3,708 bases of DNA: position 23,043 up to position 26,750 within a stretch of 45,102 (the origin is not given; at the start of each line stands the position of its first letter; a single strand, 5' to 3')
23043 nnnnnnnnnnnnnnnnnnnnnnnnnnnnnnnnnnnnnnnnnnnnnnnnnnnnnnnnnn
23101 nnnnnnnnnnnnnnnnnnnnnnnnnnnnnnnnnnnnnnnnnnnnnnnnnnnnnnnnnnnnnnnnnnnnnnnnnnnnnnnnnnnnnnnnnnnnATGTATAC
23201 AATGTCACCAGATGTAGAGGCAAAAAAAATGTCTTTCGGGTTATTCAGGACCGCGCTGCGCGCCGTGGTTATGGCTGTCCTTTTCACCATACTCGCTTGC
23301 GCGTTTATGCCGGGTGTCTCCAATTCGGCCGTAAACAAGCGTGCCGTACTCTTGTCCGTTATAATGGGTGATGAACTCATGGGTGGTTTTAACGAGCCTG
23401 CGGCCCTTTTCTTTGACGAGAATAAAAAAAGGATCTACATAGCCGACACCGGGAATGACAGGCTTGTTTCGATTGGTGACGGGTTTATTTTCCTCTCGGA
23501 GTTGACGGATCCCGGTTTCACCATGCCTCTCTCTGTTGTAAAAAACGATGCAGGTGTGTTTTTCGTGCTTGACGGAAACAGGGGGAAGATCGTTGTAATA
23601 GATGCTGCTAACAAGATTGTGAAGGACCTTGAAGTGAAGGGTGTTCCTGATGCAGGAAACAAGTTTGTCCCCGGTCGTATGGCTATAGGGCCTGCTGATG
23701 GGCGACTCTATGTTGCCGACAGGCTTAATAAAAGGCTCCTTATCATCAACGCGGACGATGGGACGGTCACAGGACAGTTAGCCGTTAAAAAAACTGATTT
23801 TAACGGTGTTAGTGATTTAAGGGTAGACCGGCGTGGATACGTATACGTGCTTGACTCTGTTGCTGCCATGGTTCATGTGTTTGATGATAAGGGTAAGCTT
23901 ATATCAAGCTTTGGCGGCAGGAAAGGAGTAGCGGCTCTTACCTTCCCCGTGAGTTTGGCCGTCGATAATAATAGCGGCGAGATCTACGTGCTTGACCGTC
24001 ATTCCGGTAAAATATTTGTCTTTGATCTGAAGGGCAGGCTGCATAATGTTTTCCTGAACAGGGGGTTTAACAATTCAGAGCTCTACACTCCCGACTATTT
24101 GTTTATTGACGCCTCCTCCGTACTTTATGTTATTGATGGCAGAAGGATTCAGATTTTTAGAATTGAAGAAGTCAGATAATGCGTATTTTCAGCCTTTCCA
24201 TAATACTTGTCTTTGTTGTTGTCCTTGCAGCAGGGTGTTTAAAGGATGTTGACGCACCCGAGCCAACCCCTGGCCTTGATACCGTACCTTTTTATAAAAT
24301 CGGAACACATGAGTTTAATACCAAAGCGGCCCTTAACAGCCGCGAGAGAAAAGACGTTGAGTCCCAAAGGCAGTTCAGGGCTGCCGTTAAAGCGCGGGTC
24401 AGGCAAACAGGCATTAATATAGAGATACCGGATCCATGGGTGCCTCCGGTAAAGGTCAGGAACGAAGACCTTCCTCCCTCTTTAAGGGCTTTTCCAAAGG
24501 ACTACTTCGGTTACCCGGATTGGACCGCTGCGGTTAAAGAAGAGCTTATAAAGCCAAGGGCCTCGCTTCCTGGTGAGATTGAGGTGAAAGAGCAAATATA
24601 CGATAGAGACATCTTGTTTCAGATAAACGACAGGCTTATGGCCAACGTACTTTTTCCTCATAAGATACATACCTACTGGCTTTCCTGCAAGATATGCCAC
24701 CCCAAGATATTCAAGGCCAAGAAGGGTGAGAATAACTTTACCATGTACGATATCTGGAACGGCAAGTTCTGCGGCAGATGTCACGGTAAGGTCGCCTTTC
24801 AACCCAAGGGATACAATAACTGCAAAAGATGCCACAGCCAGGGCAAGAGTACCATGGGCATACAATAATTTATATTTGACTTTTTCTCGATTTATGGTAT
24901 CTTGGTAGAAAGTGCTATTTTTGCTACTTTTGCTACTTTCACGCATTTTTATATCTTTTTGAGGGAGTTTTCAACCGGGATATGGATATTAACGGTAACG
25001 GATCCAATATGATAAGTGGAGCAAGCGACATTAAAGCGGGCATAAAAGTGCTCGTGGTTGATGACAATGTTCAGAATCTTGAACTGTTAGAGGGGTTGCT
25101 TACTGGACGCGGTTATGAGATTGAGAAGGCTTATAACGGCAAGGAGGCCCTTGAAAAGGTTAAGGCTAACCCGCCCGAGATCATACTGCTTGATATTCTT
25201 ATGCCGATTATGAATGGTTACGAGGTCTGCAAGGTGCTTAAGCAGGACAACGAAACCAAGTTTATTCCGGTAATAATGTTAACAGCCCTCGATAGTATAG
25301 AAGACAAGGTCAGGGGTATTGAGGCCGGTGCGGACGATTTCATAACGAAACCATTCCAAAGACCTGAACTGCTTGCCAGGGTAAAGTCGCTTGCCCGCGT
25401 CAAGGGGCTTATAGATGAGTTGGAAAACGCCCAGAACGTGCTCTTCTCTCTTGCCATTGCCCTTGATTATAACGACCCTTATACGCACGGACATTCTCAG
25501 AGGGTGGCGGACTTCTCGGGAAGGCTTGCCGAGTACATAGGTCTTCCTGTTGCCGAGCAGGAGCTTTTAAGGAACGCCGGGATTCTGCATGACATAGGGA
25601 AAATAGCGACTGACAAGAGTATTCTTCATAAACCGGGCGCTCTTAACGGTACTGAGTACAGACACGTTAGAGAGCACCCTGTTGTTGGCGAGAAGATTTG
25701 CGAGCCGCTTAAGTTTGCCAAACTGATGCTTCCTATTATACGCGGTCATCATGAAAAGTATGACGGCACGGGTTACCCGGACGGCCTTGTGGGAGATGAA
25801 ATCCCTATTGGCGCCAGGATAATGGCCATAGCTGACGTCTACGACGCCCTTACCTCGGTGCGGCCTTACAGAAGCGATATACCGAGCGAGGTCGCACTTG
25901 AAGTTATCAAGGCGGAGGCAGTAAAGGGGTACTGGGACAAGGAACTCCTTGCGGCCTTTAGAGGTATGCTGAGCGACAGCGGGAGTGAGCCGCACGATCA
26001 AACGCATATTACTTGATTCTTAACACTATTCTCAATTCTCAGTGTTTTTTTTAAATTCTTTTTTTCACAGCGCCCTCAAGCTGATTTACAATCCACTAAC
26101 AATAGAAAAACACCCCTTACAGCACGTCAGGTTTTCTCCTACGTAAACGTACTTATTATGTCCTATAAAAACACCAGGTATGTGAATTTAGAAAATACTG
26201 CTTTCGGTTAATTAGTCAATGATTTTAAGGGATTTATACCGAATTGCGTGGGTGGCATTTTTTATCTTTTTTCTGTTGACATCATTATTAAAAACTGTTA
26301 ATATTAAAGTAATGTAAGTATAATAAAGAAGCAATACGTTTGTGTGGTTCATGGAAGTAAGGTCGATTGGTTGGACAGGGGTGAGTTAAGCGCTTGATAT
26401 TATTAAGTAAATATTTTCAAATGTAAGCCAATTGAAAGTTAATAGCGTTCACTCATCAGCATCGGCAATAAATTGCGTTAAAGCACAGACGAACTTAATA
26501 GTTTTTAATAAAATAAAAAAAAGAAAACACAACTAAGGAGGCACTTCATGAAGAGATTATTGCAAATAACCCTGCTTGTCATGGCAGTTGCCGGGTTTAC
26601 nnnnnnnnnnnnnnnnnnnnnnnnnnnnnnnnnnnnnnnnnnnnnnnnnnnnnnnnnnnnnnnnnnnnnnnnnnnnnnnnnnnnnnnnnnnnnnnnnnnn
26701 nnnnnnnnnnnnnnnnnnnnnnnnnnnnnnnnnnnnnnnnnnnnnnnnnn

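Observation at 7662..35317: A 28-kb co-oriented island that looks like a complete cytochrome-nanowire production and export system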

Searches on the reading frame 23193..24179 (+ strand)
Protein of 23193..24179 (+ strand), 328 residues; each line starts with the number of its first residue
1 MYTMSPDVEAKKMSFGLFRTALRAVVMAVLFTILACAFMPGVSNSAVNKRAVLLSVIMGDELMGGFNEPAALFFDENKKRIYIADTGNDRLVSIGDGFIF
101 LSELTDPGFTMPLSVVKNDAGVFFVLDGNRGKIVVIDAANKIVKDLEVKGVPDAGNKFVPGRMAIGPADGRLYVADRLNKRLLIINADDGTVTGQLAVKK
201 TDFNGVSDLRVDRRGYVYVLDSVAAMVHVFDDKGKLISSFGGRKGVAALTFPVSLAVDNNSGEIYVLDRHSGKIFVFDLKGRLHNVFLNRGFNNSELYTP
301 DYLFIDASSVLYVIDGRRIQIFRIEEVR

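Call 5: search_protein_families(library=pfam, proteins=[window:23193-24179:+], max_evalue=0.01)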
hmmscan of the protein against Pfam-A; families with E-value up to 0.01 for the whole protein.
window:23193-24179:+ (328 aa): 5 families
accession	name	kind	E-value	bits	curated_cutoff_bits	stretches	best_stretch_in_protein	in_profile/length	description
PF01436.27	NHL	-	2.9e-16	59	20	1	249-277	1-28/28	NHL repeat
PF17170.10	DUF5128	-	3e-10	40.2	22.9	1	215-281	54-121/321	6-bladed beta-propeller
PF08450.18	SGL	-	2.8e-06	27.5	26.3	1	125-314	16-200/246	SMP-30/Gluconolactonase/LRE-like region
PF06977.17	SdiA-regulated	-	0.0015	18.2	21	0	254-314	176-239/249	SdiA-regulated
PF25021.1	TEN_NHL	-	0.0049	16.3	27.1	0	163-270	77-161/357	Teneurin NHL domain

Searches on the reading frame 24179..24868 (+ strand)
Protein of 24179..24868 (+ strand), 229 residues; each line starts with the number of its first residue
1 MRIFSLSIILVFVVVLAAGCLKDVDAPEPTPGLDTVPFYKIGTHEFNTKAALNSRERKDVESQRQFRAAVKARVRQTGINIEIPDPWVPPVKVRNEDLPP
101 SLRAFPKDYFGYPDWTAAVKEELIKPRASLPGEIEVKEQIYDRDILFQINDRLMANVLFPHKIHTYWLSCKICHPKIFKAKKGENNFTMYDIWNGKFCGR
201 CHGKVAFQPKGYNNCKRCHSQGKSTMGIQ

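Call 5: search_protein_families(library=pfam, proteins=[window:24179-24868:+], max_evalue=0.01)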
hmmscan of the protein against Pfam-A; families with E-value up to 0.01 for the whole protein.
window:24179-24868:+ (229 aa): 2 families
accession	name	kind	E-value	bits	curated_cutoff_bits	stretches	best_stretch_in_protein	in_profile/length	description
PF14522.11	Cytochrome_C7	-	5.2e-14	52.3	24.8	1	157-220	1-67/67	Cytochrome c7 and related cytochrome c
PF02085.21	Cytochrom_CIII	-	0.00026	21.7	22.9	1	152-223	16-86/101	Class III cytochrome C family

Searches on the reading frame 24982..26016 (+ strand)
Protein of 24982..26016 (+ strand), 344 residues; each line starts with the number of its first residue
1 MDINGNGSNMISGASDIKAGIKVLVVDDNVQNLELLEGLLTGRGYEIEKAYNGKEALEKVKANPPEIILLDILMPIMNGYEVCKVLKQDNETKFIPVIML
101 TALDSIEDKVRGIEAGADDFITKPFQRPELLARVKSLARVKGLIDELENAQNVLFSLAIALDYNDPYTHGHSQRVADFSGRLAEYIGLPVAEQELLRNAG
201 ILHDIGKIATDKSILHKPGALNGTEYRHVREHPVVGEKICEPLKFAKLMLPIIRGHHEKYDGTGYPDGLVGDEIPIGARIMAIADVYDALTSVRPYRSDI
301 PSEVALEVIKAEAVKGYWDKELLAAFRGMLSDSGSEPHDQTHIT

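Call 5: search_protein_families(library=pfam, proteins=[window:24982-26016:+], max_evalue=0.01)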
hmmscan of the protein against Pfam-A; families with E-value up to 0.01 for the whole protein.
window:24982-26016:+ (344 aa): 5 families
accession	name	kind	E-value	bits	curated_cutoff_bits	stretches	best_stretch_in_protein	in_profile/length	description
PF13487.12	HD_5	-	3e-35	121.9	27.2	1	161-321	7-169/170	HD domain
PF00072.30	Response_reg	-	5.3e-31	107.5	30.2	1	23-135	1-111/111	Response regulator receiver domain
PF01966.28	HD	-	1.5e-20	74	22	1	170-289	3-115/116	HD domain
PF08668.18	HDOD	-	0.00027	20.9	22.9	1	171-213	98-138/196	HDOD domain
PF11496.14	HDA2-3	-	0.0011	18.7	27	1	10-74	98-164/278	Class II histone deacetylase complex subunits 2 and 3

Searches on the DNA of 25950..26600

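Call 52: search_rna_families(source=window, start=25950, end=26600, threshold=evalue, max_evalue=1)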
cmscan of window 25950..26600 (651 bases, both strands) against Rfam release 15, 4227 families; matches with E-value up to 1: 1.
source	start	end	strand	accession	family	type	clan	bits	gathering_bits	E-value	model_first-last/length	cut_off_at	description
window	26203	26296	-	RF02849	Ysr197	Gene; sRNA;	-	13.7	167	0.69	1-254/254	no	Yersinia sRNA 197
